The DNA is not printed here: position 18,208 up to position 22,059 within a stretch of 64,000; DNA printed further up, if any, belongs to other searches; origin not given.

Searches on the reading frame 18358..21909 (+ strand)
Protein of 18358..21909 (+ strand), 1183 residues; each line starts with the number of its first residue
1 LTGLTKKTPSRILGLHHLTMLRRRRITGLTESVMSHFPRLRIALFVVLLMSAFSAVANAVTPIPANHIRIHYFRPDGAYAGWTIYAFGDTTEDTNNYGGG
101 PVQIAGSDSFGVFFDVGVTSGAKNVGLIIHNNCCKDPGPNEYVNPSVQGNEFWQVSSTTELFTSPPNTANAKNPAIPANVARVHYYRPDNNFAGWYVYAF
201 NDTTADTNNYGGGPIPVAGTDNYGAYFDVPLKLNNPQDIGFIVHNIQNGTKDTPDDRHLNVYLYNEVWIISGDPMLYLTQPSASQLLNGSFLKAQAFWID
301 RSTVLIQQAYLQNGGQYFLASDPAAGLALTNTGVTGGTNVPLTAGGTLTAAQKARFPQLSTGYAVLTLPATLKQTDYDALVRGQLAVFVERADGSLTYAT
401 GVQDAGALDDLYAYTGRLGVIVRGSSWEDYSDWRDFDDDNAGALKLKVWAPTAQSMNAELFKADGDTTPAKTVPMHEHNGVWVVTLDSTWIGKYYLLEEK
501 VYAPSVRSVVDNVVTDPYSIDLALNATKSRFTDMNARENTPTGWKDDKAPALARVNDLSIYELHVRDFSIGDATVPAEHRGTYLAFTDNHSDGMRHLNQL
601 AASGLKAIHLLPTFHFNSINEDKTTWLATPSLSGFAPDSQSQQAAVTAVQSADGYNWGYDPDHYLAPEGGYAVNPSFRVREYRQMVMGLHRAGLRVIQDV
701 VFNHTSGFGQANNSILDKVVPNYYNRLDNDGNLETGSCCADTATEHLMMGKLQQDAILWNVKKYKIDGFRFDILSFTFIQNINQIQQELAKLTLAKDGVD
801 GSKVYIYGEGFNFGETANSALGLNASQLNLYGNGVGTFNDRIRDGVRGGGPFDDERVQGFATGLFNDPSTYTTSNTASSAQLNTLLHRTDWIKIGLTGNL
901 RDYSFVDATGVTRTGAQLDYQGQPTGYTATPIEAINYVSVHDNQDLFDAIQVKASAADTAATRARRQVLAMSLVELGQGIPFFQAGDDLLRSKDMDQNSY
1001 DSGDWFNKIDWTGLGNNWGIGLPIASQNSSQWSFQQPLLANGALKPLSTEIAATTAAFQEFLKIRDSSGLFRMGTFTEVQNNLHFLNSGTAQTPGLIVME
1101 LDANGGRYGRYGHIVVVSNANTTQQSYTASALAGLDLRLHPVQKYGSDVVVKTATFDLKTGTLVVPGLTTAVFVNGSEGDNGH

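Call 82: search_protein_families(library=pfam, proteins=[window:18358-21909:+], max_evalue=0.00001)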
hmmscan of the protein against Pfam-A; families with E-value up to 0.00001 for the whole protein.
window:18358-21909:+ (1183 aa): 3 families
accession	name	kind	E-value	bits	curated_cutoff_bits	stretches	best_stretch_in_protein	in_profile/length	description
PF11852.14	Pullul_strch_C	-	4.7e-54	182.8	29.7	1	1015-1175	3-164/165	Alpha-1,6-glucosidases, pullulanase-type, C-terminal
PF03714.20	PUD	-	3.3e-41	140.5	25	2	181-277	2-96/97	Bacterial pullanase-associated domain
PF17967.7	Pullulanase_N2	-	2.5e-25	89.9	23.2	1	293-410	1-112/112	Pullulanase N2 domain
